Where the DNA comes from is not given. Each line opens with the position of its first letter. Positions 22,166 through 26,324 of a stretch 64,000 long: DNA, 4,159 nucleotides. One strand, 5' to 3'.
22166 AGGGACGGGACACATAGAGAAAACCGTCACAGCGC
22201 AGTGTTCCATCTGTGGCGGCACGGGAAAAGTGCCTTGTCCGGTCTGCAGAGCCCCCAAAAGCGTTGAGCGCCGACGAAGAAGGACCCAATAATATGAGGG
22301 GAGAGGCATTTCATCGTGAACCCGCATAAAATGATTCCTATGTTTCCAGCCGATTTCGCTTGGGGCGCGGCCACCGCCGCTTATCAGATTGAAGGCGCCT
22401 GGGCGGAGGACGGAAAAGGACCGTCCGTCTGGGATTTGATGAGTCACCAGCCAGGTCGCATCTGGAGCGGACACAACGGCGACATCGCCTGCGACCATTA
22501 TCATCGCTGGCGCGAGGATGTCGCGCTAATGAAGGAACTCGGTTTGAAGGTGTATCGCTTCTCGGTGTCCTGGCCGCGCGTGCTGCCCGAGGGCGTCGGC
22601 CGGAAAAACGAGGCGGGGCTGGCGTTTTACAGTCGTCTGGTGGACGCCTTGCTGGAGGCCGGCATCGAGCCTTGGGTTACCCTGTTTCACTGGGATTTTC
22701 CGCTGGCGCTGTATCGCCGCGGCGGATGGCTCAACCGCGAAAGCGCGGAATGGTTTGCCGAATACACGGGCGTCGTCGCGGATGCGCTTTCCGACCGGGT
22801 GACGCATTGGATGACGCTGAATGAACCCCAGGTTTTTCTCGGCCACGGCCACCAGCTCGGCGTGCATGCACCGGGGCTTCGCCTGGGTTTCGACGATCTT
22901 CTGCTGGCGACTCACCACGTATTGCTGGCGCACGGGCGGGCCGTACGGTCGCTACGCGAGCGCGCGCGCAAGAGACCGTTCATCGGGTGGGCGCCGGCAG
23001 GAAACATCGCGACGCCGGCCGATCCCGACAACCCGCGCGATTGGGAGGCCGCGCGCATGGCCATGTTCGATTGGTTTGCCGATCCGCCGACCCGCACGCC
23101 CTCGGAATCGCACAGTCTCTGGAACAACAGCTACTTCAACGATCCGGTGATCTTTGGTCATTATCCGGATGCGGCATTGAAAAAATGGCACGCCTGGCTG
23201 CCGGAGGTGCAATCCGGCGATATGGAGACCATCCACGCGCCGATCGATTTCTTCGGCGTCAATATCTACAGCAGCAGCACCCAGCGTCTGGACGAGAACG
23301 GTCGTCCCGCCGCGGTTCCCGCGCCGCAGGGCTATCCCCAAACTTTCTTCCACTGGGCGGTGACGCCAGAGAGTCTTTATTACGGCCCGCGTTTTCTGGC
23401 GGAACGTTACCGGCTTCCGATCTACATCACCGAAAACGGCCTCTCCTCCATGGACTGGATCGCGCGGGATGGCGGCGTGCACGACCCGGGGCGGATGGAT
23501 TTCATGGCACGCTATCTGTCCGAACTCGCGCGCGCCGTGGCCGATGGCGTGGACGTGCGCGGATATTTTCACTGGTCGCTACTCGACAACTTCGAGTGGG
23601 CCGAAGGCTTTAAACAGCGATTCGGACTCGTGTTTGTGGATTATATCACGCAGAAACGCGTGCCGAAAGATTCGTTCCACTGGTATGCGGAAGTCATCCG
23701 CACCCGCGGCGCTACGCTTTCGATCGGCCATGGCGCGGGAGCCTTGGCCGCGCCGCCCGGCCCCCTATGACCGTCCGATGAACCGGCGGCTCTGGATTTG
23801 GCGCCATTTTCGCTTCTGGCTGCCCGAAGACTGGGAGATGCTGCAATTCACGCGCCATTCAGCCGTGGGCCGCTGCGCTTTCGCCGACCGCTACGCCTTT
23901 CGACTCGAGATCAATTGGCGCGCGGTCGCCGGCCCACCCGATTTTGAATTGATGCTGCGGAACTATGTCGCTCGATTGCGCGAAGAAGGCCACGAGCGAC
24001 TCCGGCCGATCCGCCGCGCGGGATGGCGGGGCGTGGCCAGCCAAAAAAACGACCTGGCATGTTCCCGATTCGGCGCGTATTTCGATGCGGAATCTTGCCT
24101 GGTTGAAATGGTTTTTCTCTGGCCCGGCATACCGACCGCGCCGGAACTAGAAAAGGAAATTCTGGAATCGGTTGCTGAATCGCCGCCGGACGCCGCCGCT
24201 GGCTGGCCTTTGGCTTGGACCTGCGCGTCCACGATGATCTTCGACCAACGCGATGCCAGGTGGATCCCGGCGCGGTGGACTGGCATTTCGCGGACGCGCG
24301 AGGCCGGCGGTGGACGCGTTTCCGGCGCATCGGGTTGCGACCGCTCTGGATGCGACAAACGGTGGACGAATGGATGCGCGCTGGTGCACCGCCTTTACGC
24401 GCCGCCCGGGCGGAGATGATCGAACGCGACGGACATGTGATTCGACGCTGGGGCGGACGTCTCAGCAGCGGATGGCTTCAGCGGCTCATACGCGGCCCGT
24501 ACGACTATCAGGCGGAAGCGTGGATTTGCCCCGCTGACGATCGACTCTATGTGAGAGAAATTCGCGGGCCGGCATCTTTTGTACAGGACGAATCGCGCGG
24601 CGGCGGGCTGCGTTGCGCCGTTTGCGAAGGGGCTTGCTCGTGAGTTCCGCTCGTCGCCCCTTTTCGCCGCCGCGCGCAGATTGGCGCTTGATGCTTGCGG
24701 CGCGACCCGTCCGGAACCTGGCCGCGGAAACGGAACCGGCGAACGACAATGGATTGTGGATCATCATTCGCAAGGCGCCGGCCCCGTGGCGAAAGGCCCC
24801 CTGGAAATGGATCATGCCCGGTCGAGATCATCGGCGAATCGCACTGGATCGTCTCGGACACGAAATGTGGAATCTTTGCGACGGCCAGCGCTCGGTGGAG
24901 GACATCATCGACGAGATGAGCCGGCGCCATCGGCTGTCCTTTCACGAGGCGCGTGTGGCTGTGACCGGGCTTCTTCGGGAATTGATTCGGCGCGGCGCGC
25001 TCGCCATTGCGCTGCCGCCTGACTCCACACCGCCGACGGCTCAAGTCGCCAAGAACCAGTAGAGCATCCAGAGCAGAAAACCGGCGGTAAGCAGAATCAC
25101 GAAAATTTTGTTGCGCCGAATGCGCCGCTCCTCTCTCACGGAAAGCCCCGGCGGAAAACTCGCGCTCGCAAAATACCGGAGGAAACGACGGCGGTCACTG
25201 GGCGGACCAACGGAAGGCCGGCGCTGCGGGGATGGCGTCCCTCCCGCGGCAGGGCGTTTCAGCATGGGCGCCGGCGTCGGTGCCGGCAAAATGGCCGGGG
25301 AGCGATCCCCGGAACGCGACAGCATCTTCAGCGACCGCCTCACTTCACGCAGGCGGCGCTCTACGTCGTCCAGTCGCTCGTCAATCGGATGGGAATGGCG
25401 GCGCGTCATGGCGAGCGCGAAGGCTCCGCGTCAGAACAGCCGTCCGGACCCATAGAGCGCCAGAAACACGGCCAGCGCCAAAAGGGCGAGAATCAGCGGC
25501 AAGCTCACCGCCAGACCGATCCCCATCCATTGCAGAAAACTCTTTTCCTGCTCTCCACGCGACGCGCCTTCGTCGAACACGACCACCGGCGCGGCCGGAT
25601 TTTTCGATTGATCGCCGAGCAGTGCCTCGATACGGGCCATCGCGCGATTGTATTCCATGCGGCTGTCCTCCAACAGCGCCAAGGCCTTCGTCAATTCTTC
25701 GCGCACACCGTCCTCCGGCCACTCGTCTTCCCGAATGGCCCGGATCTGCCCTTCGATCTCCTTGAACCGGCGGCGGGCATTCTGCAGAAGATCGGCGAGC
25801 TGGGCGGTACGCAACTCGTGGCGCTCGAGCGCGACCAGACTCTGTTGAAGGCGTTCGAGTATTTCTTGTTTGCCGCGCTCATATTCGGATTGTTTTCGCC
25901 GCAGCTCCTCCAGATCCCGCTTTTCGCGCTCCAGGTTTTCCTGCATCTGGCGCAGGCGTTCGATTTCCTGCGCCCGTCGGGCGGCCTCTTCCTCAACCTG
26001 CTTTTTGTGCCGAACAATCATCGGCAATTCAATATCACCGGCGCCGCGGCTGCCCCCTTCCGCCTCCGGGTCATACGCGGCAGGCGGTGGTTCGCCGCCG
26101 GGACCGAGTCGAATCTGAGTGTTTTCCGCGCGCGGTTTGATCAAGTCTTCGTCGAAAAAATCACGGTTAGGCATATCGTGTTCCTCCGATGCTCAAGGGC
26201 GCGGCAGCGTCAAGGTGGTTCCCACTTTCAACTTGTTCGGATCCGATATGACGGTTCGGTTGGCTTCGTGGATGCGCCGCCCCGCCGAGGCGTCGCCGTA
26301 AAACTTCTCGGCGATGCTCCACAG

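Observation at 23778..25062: Orphan PqqD-family (RRE-like) chaperone following two unrecognisable ORFs that are transcriptionally linked to a GH1 beta-glucosidase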

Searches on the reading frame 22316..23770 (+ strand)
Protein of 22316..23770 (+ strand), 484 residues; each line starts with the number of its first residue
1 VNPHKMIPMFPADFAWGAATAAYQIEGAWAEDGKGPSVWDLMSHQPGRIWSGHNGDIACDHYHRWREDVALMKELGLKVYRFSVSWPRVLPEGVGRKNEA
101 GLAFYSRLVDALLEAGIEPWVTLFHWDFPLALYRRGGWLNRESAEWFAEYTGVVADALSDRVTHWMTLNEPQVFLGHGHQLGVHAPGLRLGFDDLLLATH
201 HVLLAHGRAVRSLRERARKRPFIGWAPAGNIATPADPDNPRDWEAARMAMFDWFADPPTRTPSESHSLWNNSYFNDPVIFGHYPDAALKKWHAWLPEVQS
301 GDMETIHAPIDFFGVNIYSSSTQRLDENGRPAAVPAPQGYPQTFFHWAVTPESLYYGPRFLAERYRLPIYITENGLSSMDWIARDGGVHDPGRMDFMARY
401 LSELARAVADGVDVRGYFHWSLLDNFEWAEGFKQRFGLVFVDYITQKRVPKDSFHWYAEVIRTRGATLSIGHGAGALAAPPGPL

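Call 3: search_protein_families(library=pfam, proteins=[window:22316-23770:+], max_evalue=1)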
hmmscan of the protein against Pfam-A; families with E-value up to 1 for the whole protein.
window:22316-23770:+ (484 aa): 1 family
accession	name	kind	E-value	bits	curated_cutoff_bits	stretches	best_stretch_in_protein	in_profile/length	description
PF00232.24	Glyco_hydro_1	-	3.7e-149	497.5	22.6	2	9-258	4-253/453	Glycosyl hydrolase family 1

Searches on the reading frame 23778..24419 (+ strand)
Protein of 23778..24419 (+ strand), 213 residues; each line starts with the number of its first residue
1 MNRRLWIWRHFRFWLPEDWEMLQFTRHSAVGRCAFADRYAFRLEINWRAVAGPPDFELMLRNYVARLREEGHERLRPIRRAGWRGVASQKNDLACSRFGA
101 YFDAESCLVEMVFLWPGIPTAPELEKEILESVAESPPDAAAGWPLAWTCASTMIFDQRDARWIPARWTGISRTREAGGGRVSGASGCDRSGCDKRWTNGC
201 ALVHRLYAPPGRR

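Call 3: search_protein_families(library=pfam, proteins=[window:23778-24419:+], max_evalue=1)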
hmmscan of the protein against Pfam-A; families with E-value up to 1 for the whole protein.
window:23778-24419:+ (213 aa): 0 families

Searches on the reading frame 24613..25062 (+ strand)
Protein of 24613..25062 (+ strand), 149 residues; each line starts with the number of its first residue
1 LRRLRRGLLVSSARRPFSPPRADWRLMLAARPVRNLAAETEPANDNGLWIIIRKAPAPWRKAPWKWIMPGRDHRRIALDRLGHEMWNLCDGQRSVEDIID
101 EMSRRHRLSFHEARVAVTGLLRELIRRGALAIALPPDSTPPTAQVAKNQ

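Call 3: search_protein_families(library=pfam, proteins=[window:24613-25062:+], max_evalue=1)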
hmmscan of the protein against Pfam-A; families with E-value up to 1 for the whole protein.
window:24613-25062:+ (149 aa): 2 families
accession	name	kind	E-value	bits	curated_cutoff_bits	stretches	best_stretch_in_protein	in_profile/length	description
PF05402.18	PqqD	-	2.9e-09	37.6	23.4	1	73-129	10-66/67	Coenzyme PQQ synthesis protein D (PqqD)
PF21782.3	PKMT_2nd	-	0.022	15.6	27.8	1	70-106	22-58/98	PKMT, C-terminal winged helix domain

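Call 13: search_protein_families(library=ncbifam, proteins=[window:24613-25062:+], max_evalue=1)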
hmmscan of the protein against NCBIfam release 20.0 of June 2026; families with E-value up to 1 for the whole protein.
window:24613-25062:+ (149 aa): 6 families
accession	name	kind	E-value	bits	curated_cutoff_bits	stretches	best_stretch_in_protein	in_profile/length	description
TIGR04302.1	geo_PqqD_fam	equivalog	1.9e-05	25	100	1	75-129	46-99/102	GeoRSP system PqqD family peptide chaperone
TIGR03859.1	PQQ_PqqD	equivalog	0.00027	20.7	46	1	76-107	27-58/81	pyrroloquinoline quinone biosynthesis peptide chaperone PqqD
TIGR04248.1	SCM_PqqD_rel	equivalog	0.0022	18.2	100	1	76-129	27-80/84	SynChlorMet cassette protein ScmD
NF033536.1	lasso_PqqD_Bac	exception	0.0098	16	80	1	78-128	34-84/88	lasso peptide biosynthesis PqqD family chaperone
NF050149.1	RiPP_bind_ApyI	equivalog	0.0099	15.2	200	1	73-117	206-249/260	RiPP maturation protein ApyI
NF002535.0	PRK02079.1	equivalog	0.077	12.8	101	1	82-106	42-66/92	pyrroloquinoline quinone biosynthesis peptide chaperone PqqD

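Call 34: find_homologous_proteins(query=window:24691-25062:+, max_evalue=0.001)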
Query window:24691-25062:+ (123 aa): 43 proteins with E <= 0.001 among 85 candidates.
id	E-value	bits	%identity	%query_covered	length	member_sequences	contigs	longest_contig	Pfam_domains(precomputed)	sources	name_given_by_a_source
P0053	1.1e-54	201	79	90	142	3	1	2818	PF05402.19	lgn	-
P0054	3.4e-49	184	67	100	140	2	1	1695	PF05402.19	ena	-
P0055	1.9e-45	171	72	91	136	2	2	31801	PF05402.19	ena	-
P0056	4.9e-44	167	71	91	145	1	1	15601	PF05402.19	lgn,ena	-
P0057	6.7e-44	166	66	96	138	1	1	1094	PF05402.19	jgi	jgi:hypothetical protein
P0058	3.6e-42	161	69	83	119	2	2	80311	PF05402.19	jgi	-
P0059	1.4e-41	159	67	91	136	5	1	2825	PF05402.19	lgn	-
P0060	1.2e-40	156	68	88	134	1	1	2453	PF05402.19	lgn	-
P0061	3.5e-39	151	64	97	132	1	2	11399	PF05402.19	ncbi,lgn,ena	-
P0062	1.6e-37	146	65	89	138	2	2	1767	PF05402.19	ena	-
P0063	2.5e-30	123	54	89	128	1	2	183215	PF05402.19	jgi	-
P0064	5.8e-29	118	50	88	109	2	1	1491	PF05402.19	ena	-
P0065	1.1e-28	117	47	96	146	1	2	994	PF05402.19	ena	-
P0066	1.2e-28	117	51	92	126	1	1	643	PF05402.19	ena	-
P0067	2.5e-28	116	55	71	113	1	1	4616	PF05402.19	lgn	-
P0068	6.9e-28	115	53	89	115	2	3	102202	PF05402.19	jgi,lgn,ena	-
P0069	9.4e-28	114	54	90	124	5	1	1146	PF05402.19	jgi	-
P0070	1.6e-27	114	48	88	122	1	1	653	PF05402.19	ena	-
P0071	1.8e-27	113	48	73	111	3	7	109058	PF05402.19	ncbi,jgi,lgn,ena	-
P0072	2.4e-27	113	49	93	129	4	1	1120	PF05402.19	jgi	-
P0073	2.9e-27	113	50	88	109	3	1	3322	PF05402.19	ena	-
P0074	4.7e-27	112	49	88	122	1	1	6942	PF05402.19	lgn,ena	-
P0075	1.2e-26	111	48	91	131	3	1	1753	PF05402.19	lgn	-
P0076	1.2e-26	111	48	93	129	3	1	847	PF05402.19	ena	-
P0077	2.2e-26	110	50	90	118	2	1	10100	PF05402.19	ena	-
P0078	2.8e-26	110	46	98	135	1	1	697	PF05402.19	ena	-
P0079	7.2e-26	108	52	88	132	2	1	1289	PF05402.19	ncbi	-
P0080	7.9e-26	108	50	88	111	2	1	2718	PF05402.19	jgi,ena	-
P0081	1.0e-25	108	51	86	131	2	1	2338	PF05402.19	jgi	jgi:hypothetical protein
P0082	1.5e-25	107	47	96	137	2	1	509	PF05402.19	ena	-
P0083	1.9e-25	107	48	88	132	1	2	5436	PF05402.19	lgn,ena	-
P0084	4.0e-25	106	52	87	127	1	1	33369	PF05402.19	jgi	-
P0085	1.3e-24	104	48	90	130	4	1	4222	PF05402.19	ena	-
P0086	1.5e-24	104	49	88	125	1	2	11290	PF05402.19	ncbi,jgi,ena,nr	ncbi:MAG TPA: PqqD family protein [Sumerlaeia bacterium]|nr:PqqD family protein [Sumerlaeia bacteriu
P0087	2.4e-24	103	49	88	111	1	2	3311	PF05402.19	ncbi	-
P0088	3.9e-24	103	45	89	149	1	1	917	PF05402.19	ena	-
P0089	1.8e-23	100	44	88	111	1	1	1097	PF05402.19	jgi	-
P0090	2.4e-23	100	47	88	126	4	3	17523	PF05402.19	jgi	-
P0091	1.1e-22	98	51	88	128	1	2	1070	PF05402.19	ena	-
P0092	6.6e-22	95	49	72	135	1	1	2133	PF05402.19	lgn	-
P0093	1.9e-21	94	47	91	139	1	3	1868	PF05402.19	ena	-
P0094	7.6e-21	92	49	72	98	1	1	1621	PF05402.19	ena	-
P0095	3.0e-19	87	45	86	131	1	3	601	PF05402.19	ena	-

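Call 35: find_encoding_contigs(protein=P0086, flank=8000, max_places=1)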
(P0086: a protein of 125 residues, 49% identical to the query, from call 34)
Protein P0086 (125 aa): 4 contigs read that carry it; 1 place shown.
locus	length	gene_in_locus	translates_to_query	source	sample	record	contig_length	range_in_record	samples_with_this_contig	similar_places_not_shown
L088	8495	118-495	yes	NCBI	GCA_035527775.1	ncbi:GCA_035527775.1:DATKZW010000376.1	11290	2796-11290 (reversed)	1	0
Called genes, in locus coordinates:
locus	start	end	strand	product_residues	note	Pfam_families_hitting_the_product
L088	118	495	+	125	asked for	PF05402:PqqD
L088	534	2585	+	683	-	PF20581:DUF6785, PF20580:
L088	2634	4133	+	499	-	PF02687:FtsX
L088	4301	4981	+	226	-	PF02463:SMC_N (faint), PF00005:ABC_tran, PF13304:AAA_21 (faint)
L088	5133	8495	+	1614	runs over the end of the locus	PF04389:Peptidase_M28, PF02687:FtsX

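Call 36: find_encoding_contigs(protein=P0063, flank=8000, max_places=1)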
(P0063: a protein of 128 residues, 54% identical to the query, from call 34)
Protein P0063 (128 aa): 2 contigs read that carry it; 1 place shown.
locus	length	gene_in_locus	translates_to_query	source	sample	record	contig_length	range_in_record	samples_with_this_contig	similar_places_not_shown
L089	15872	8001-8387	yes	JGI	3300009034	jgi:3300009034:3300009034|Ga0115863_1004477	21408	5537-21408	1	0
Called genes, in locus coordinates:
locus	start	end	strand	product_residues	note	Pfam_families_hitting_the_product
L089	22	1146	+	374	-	PF08448:PAS_4, PF00512:HisKA, PF02518:HATPase_c, PF14501:HATPase_c_5 (weak)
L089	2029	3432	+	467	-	PF00072:Response_reg, PF13191:AAA_16 (faint), PF01078:Mg_chelatase (faint), PF00158:Sigma54_activat, PF14532:Sigma54_activ_2, PF07728:AAA_5 (weak), PF25601:AAA_lid_14, PF02954:HTH_8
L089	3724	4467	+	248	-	-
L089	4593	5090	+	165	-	-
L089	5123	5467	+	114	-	PF00072:Response_reg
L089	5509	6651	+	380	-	PF00072:Response_reg, PF13487:HD_5, PF01966:HD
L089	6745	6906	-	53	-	-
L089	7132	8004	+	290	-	-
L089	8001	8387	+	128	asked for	PF05402:PqqD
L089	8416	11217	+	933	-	PF20581:DUF6785, PF20580:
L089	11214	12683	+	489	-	PF02687:FtsX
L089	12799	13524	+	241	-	PF02463:SMC_N (faint), PF00005:ABC_tran, PF13304:AAA_21 (weak)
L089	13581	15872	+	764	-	?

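Call 37: find_encoding_contigs(protein=P0071, flank=8000, max_places=1)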
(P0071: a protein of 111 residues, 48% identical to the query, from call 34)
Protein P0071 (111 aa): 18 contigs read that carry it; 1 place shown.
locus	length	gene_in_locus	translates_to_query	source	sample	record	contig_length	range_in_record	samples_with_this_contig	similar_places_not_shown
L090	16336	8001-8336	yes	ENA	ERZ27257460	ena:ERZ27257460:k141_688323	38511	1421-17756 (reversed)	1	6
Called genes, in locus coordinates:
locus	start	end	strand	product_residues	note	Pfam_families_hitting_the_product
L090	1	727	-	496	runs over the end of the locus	-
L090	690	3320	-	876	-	PF13860:FlgD_ig (weak), PF01436:NHL (faint)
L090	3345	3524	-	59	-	-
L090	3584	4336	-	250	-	PF13483:Lactamase_B_3, PF12706:Lactamase_B_2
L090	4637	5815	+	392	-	-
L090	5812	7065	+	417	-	-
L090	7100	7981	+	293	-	-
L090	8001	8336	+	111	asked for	PF05402:PqqD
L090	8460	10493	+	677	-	PF20581:DUF6785, PF20580:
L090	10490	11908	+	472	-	PF02687:FtsX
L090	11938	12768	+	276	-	PF02463:SMC_N (faint), PF00005:ABC_tran, PF13304:AAA_21 (weak)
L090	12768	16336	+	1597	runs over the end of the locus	PF02687:FtsX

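Call 54: predict_structure(alignment_id=A4)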
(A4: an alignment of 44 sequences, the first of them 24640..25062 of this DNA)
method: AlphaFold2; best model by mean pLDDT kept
length: 140 residues; sequences in the alignment: 44
mean_pLDDT: 86.9   pTM: 0.73
mean pLDDT of the five models: 86.9, 86.8, 86.8, 85.1, 84.4
residues with pLDDT >= 90: 87; 70-90: 36; 50-70: 11; < 50: 6
segments of 3 or more residues with pLDDT < 50: 131-133
pLDDT, mean of each block of 10 residues (from residue 1): 71 85 96 96 85 74 89 97 97 98 97 96 84 51
secondary structure, 60 per line:
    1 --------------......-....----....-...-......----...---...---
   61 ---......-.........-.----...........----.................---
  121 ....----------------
elements in order: H15-20 E22-25 E30-33 E39-44 E64-69 H71-79 H86-96 H101-117 E121-124

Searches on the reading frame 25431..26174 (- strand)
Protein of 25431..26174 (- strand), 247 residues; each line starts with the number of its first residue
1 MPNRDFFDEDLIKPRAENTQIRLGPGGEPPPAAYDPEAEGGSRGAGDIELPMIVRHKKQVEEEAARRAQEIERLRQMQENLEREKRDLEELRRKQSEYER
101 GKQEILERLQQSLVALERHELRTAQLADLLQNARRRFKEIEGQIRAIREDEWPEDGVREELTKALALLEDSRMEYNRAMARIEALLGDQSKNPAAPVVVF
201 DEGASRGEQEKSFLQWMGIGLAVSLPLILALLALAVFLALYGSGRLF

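Call 3: search_protein_families(library=pfam, proteins=[window:25431-26174:-], max_evalue=1)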
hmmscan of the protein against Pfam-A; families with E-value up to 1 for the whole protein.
window:25431-26174:- (247 aa): 4 families
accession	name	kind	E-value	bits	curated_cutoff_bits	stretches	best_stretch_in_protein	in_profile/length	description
PF07303.18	Occludin_ELL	-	0.13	13.5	31.2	0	73-111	30-68/101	Occludin homology domain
PF07361.16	Cytochrom_B562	-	0.19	12.8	30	1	62-125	20-84/102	Cytochrome b562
PF07697.16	7TMR-HDED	-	0.25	11.7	27.6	1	59-206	48-179/224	7TM-HD extracellular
PF02601.20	Exonuc_VII_L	-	0.68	9.8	35.9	1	55-149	140-271/315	Exonuclease VII, large subunit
